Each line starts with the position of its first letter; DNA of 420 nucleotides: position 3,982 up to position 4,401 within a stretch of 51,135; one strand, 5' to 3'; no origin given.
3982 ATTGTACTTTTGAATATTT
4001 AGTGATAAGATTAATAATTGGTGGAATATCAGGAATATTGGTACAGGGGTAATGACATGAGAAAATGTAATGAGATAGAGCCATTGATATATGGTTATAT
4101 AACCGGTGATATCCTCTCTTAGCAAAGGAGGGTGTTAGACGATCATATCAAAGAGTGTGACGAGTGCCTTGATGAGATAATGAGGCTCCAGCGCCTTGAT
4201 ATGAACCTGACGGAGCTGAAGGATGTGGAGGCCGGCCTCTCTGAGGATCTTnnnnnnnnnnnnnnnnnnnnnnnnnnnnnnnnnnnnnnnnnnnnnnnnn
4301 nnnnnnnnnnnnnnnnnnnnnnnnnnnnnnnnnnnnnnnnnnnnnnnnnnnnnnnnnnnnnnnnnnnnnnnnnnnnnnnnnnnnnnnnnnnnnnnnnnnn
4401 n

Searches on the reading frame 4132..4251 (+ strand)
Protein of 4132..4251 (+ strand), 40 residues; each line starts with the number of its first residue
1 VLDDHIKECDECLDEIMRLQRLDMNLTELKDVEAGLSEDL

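Call 60: search_protein_families(library=pfam, proteins=[window:4132-4251:+], max_evalue=10)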
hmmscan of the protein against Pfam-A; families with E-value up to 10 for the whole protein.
seq(40 aa): 0 families
